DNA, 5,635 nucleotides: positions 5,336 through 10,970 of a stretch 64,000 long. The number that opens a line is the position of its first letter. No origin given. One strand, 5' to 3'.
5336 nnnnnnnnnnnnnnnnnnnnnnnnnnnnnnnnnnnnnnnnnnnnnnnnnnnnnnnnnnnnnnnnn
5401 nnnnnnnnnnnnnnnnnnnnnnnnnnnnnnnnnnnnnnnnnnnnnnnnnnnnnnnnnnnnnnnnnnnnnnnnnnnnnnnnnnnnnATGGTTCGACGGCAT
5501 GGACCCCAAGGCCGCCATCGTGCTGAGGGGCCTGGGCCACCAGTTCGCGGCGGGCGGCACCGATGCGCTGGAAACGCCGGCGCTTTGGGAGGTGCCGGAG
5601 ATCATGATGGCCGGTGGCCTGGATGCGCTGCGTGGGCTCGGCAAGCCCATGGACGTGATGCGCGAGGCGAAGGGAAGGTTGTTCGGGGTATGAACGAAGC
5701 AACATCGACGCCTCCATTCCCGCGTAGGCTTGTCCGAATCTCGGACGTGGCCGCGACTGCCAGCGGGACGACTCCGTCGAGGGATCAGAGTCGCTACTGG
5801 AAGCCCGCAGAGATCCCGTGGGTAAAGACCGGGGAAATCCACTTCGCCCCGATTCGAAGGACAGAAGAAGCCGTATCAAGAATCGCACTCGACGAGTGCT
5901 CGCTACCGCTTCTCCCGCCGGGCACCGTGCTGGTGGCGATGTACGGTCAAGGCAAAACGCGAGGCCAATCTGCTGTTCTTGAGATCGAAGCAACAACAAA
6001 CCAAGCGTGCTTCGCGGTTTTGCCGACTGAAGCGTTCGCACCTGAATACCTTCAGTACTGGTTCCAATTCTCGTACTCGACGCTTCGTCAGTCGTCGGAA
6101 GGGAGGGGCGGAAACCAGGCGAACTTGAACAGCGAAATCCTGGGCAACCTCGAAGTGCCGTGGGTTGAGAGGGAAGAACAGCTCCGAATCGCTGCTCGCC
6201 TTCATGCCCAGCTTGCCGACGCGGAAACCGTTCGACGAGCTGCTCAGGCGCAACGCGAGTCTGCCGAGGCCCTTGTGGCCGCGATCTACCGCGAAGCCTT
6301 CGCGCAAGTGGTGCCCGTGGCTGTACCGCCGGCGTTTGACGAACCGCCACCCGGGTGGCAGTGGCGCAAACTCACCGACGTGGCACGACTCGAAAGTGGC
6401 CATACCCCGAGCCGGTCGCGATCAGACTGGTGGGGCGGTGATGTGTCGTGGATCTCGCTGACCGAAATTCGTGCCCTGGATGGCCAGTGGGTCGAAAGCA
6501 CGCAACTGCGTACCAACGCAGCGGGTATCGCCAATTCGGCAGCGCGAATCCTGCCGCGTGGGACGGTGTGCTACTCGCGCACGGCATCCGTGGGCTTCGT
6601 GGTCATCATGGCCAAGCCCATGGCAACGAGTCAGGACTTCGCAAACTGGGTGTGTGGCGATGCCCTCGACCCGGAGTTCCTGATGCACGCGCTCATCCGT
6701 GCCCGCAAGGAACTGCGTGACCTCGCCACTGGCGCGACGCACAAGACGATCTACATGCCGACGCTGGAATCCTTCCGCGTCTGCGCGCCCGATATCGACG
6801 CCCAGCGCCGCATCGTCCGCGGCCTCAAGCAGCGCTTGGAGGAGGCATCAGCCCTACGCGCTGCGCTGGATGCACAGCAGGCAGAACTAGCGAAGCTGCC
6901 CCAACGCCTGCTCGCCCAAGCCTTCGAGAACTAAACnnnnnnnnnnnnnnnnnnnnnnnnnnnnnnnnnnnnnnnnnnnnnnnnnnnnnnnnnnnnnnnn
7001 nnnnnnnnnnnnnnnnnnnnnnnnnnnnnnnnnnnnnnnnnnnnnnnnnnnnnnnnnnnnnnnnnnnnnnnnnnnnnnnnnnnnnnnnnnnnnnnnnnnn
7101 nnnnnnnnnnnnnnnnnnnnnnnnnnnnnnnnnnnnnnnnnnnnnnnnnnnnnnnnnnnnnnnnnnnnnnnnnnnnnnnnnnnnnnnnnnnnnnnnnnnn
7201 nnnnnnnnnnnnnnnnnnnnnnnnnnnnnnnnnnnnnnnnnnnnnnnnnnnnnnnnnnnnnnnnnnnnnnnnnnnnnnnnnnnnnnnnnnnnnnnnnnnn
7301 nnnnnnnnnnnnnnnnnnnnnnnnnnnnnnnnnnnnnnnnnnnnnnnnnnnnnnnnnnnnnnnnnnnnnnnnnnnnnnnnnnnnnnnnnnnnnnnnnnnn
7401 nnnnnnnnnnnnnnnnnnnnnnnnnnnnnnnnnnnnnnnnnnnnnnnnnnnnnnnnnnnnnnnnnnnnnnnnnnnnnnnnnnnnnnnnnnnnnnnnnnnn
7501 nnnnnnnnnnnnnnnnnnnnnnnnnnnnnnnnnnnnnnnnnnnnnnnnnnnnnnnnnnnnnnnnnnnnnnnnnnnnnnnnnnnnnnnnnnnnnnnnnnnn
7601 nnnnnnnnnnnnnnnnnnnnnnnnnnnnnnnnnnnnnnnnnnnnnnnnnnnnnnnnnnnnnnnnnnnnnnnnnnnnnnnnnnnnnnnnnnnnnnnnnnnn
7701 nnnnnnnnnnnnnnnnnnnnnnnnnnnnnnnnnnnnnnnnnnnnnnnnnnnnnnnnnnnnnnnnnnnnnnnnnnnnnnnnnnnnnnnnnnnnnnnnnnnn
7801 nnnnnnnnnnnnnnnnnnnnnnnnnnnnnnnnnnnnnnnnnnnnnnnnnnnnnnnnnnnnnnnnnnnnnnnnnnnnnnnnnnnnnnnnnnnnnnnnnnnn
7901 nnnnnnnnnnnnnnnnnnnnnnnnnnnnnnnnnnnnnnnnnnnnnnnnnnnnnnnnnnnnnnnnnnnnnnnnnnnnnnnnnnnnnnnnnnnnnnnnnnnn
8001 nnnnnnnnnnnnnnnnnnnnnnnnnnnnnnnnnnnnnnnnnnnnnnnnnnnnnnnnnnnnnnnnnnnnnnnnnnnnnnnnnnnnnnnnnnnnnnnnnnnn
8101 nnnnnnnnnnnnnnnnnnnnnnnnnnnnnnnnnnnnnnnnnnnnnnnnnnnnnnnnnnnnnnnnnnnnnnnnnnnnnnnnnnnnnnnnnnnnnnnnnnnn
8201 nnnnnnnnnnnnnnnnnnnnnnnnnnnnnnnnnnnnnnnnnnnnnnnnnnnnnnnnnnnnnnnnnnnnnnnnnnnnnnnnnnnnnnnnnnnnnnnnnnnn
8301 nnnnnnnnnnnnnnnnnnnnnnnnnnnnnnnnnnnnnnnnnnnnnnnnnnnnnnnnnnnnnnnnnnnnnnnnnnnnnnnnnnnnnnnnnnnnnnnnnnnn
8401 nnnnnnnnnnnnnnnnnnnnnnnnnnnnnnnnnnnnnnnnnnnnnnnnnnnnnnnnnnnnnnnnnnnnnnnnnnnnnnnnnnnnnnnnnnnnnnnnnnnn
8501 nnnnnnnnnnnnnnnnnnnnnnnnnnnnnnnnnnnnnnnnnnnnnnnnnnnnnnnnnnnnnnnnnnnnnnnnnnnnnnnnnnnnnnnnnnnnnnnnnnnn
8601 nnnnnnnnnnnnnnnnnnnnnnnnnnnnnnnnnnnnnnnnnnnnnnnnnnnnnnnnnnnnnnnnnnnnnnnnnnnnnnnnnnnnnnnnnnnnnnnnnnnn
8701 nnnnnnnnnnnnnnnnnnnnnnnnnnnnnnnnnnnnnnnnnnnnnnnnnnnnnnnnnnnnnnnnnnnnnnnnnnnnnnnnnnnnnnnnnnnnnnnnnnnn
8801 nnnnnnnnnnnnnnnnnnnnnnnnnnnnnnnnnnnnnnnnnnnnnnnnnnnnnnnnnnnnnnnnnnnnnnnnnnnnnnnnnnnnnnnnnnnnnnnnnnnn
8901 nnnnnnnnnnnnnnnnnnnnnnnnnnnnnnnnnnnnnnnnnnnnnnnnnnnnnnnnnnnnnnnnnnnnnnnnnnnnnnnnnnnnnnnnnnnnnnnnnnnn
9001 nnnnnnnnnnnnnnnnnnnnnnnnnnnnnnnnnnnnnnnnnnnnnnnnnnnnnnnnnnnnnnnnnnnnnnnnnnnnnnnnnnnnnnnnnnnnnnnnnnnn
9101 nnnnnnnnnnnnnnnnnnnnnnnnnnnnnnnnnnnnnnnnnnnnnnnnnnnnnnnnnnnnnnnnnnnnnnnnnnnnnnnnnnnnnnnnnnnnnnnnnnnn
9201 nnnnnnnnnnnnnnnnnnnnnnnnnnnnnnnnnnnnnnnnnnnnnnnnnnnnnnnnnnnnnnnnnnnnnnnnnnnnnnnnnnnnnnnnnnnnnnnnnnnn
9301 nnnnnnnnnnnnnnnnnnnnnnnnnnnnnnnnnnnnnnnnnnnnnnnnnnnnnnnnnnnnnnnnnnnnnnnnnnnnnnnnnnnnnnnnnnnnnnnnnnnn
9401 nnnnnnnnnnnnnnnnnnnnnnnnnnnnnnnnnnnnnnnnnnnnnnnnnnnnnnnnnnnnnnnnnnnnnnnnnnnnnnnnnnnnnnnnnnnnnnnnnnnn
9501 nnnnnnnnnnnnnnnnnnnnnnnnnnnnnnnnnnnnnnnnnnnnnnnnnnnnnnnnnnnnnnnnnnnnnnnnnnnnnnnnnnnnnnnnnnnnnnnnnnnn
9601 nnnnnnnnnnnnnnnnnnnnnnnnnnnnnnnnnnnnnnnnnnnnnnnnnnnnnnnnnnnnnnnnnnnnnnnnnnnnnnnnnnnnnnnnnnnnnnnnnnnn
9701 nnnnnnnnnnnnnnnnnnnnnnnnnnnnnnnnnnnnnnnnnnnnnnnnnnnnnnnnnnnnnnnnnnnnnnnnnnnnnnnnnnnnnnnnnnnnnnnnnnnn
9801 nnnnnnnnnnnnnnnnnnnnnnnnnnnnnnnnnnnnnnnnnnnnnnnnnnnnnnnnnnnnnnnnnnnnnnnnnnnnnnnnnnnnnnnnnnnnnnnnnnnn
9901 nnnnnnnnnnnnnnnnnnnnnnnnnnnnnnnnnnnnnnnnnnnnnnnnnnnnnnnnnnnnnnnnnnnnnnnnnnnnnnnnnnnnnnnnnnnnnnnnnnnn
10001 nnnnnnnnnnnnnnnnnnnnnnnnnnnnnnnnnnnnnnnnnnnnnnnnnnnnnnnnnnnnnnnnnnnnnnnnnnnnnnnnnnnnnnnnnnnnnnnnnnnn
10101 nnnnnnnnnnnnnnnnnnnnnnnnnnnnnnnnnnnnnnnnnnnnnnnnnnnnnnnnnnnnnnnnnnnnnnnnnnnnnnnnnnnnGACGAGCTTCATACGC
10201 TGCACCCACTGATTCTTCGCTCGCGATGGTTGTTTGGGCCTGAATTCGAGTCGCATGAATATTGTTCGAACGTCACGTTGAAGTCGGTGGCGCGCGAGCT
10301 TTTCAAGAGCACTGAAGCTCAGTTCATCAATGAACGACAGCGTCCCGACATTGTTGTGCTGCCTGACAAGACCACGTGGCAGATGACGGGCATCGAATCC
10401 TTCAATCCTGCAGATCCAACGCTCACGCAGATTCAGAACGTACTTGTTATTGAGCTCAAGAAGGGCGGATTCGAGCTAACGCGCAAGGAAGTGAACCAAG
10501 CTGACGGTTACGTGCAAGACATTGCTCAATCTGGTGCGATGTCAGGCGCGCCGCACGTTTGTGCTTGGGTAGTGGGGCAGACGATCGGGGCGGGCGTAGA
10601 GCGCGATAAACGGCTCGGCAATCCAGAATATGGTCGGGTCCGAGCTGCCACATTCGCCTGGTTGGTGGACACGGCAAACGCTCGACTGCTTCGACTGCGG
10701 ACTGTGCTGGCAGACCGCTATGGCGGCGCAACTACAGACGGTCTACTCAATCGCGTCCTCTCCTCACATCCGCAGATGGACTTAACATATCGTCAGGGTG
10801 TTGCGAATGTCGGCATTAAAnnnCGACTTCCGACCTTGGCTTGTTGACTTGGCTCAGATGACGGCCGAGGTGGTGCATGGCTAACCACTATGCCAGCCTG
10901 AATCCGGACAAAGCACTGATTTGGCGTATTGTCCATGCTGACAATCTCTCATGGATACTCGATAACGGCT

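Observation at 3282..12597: Compact defence island (Type I R-M in R-S-M order, GHKL-nuclease gene, DarTG) as terminal cargo of a mobile element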

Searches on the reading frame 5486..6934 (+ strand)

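Call 4: search_protein_families(library=pfam, proteins=[window:5486-6934:+])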
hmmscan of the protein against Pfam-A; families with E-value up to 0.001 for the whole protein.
window:5486-6934:+ (482 aa): 1 family
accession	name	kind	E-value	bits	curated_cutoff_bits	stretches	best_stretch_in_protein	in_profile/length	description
PF01420.25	Methylase_S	-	3.7e-30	105.8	22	2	290-452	3-154/168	Type I restriction modification DNA specificity domain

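Call 5: search_protein_families(library=padloc, proteins=[window:5486-6934:+])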
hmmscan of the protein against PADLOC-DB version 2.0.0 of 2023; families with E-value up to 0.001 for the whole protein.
window:5486-6934:+ (482 aa): 84 families (the best 25 are shown)
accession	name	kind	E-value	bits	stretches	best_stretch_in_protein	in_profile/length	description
PDLC03162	Specificity_I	-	2.3e-90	301.4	2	287-480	213-410/431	Type I specificity subunit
PDLC03193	Specificity_I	-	7.4e-81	270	2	84-272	201-389/391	Type I specificity subunit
PDLC03158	Specificity_I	-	7e-60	201.2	2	280-475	16-211/433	Type I specificity subunit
PDLC03187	Specificity_I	-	7.8e-52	174.7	2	83-269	189-371/374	Type I specificity subunit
PDLC03134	Specificity_I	-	1.6e-51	173.4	2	81-241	216-375/428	Type I specificity subunit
PDLC04137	mad5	-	5.2e-48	162.2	1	82-471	5-389/392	mads_5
PDLC03090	Specificity_I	-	8.2e-47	158.4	2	83-258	240-413/434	Type I specificity subunit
PDLC03099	Specificity_I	-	6.5e-44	148.7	2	210-477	111-383/405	Type I specificity subunit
PDLC03108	Specificity_I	-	1e-43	148.3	2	282-449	28-195/452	Type I specificity subunit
PDLC03119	Specificity_I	-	1.2e-41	140.9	2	80-240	3-160/393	Type I specificity subunit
PDLC03057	Specificity_I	-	4e-39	132.6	2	84-239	216-368/407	Type I specificity subunit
PDLC03156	Specificity_I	-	2.7e-37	127.2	2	291-476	215-399/413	Type I specificity subunit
PDLC03166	Specificity_I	-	2.7e-33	113.5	2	85-251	14-175/538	Type I specificity subunit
PDLC03178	Specificity_I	-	9.9e-32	108.8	2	284-448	213-382/411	Type I specificity subunit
PDLC03100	Specificity_I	-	1e-31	108.8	2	81-266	197-386/392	Type I specificity subunit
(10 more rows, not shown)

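Call 9: search_protein_families(library=ncbifam, proteins=[window:5690-6934:+], max_evalue=0.001)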
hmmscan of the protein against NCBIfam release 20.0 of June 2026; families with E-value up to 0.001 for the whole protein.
window:5690-6934:+ (414 aa): 2 families
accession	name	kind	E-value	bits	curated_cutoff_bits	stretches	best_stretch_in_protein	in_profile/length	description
NF007278.0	PRK09737.1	equivalog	7.2e-14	51.4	662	2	220-407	7-192/461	type I restriction-modification system specificity subunit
NF047740.1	antiphage_MADS5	equivalog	1.8e-05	23.8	400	1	38-195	298-455/461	methylation-associated defense system restriction endonuclease subunit S MAD5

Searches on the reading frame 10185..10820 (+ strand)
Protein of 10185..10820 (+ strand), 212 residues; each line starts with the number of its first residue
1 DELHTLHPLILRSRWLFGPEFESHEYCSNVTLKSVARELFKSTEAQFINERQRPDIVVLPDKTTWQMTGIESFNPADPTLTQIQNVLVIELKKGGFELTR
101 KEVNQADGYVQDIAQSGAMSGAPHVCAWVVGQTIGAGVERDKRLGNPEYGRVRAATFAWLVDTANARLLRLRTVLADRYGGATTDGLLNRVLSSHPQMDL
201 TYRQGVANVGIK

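Call 47: search_solved_structures(query=A2, max_evalue=10, show_alignments=3)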
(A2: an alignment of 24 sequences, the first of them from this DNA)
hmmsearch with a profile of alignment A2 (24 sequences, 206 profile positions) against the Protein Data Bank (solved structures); distinct sequences matched with E-value up to 10: 5.
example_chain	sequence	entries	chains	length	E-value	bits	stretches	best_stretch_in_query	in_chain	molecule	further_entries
4m75_C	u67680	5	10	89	0.73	12.9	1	27-79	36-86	U6 snRNA-associated Sm-like protein Lsm3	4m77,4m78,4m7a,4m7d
6aso_C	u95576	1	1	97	0.98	12.5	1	28-80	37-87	U6 snRNA-associated Sm-like protein LSm3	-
3jcm_d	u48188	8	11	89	1.1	12.3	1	28-79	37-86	U6 snRNA-associated Sm-like protein LSm3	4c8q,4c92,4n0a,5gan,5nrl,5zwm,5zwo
5vsu_C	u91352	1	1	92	1.2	12.2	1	28-79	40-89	U6 snRNA-associated Sm-like protein LSm3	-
3bw1_A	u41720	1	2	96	1.3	12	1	28-79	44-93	U6 snRNA-associated Sm-like protein LSm3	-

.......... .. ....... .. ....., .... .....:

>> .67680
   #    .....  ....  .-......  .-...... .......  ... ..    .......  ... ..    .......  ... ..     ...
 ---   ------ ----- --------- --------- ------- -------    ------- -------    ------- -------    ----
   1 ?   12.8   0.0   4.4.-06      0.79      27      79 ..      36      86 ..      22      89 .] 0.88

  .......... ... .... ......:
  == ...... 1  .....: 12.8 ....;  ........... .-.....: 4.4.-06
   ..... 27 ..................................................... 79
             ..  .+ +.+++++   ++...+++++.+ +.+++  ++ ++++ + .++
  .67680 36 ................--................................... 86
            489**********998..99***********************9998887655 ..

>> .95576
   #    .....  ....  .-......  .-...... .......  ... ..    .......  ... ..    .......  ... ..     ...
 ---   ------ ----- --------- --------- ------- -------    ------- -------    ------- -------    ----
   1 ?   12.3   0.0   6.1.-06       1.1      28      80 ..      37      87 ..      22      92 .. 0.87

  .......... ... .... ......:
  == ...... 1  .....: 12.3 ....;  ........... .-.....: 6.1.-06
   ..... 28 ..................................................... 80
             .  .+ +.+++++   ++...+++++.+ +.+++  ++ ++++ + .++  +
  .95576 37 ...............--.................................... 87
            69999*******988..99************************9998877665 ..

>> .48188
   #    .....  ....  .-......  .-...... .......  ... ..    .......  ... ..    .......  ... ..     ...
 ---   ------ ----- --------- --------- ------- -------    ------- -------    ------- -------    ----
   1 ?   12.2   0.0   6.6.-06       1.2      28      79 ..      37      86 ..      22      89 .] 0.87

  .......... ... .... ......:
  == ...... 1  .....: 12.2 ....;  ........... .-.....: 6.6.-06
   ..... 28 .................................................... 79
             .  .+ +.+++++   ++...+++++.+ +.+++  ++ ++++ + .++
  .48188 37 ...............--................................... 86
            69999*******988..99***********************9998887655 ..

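Call 48: search_protein_families(library=pfam, alignment_id=A2, max_evalue=1)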
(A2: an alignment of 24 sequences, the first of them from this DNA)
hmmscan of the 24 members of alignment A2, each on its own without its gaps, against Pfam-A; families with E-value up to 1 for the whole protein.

A. member 1, seq(212 aa): 1 family
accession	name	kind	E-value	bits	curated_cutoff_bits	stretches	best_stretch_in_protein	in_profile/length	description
PF13588.12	HSDR_N_2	-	0.13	12.8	25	1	44-113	29-78/110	Type I restriction enzyme R protein N terminus (HSDR_N)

B. families by the number of members that match (of 24 scanned): 6 families
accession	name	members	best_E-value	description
PF13588.12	HSDR_N_2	10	0.00088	Type I restriction enzyme R protein N terminus (HSDR_N)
PF08459.17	UvrC_RNaseH_dom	1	0.0016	UvrC RNAse H endonuclease domain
PF20713.2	DUF6826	1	0.17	Domain of unknown function (DUF6826)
PF12854.13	PPR_1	1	0.19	PPR repeat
PF01383.26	CpcD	1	0.2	CpcD/allophycocyanin linker domain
PF25169.1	DUF7830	1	0.26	Domain of unknown function (DUF7830)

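Call 57: predict_structure(alignment_id=A2)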
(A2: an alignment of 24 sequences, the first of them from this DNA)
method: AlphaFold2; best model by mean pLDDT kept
length: 212 residues; sequences in the alignment: 24
mean_pLDDT: 78.7   pTM: 0.71
mean pLDDT of the five models: 78.7, 76.5, 75.8, 73.3, 70.9
residues with pLDDT >= 90: 53; 70-90: 104; 50-70: 46; < 50: 9
segments of 3 or more residues with pLDDT < 50: 1-4, 49-52
pLDDT, mean of each block of 10 residues (from residue 1): 57 78 70 78 56 56 75 82 87 90 95 87 92 96 94 94 84 79 78 69 62 51
secondary structure, 60 per line:
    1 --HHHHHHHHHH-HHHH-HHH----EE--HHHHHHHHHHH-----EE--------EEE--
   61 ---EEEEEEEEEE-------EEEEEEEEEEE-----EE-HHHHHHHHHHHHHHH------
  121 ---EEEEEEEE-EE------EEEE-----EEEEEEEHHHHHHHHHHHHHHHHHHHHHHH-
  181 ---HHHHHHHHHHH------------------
elements in order: H3-12 H14-17 H30-40 E56-58 E64-73 E81-91 H100-114 E124-131 E141-144 E150-156 H157-179 H184-194

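Call 59: fold_search(model_id=the predicted structure, library=pdb)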
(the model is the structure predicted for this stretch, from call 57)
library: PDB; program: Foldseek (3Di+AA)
matches with E <= 10: 494; with E <= 0.001: 0
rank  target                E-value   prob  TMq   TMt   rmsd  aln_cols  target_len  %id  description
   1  5gkj_B                1.5e-02  0.63  0.19  0.18  13.6       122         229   16  Structure of EndoMS in apo form (released 2016-11-02)
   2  6r0j_MODEL_1_A        4.0e-02  0.38  0.25  0.27  14.1       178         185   16  The N-terminal domain of rhomboid protease YqgP (released 2020-01-08)
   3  3n2q                  6.7e-02  0.33  0.23  0.18  13.8       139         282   12  Crystal structure of Sex pheromone staph-cAM373 precursor (released 2010-06-02)
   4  5gke_A                1.1e-01  0.35  0.22  0.20  16.1       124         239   18  Structure of EndoMS-dsDNA1 complex (released 2016-11-02)
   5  5gkj_A                1.2e-01  0.69  0.20  0.19   6.0        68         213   20  Structure of EndoMS in apo form (released 2016-11-02)
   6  3hrd_B                1.2e-01  0.28  0.21  0.15  13.5       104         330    8  Crystal structure of nicotinate dehydrogenase (released 2009-06-30)
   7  2vld_B                1.6e-01  0.69  0.20  0.19   5.0        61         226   21  crystal structure of a repair endonuclease from Pyrococcus abyssi (released 2009-05-19)
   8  2vld_A                1.8e-01  0.25  0.21  0.19  15.2       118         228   17  crystal structure of a repair endonuclease from Pyrococcus abyssi (released 2009-05-19)
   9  4odj                  2.1e-01  0.16  0.21  0.14   8.4       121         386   14  Crystal structure of a putative S-adenosylmethionine synthetase from Cryptosporidium hominis in complex with S-adenosyl- (released 2014-03-05)
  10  8q44_B                2.2e-01  0.13  0.20  0.11  14.7       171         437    9  Crystal structure of cA4-bound Can2 (E364R) in complex with oligo-T DNA (released 2023-11-22)
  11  6ltw_B                2.8e-01  0.16  0.23  0.15   9.0       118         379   14  Crystal structure of Apo form of I122A/I330A variant of S-adenosylmethionine synthetase from Cryptosporidium hominis (released 2020-10-21)
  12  9dei_I                3.0e-01  0.06  0.15  0.17  20.5       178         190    8  Trypanosoma brucei mitochondrial RNA-editing catalytic complex 1, U-deletion (RECC1) (released 2026-01-21)
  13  6c07_A                3.2e-01  0.15  0.23  0.15   9.6       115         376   13  Crystal Structure of S-Adenosylmethionine synthetase (MetK/Mat) from Cryptosporidium parvum (released 2019-01-16)
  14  7avc                  3.6e-01  0.05  0.11  0.14  17.0       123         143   12  DoBi scaffold based on PIH1D1 N-terminal domain (released 2021-02-10)
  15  8q41_B                3.9e-01  0.13  0.23  0.14  13.9       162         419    9  Crystal structure of Can2 (E341A) bound to cA4 and TTTAAA ssDNA (released 2023-11-22)
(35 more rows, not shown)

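Call 98: search_protein_families(library=padloc, alignment_id=A2, max_evalue=1)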
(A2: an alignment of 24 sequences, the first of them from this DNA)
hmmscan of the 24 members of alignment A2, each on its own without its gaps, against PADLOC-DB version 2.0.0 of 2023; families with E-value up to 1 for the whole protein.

A. member 1, seq(212 aa): 0 families

B. families by the number of members that match (of 24 scanned): 4 families
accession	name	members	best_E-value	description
PDLC05014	PDC-S41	2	0.013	-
PDLC04820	PDC-S02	1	0.034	-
PDLC00943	Cas4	1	0.037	CRISPR-associated protein Cas4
PDLC01250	Cas4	1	0.059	"CAS-I,CAS-II,CAS-III,CAS-IV,CAS-V,CAS-VI; acquisition_associated"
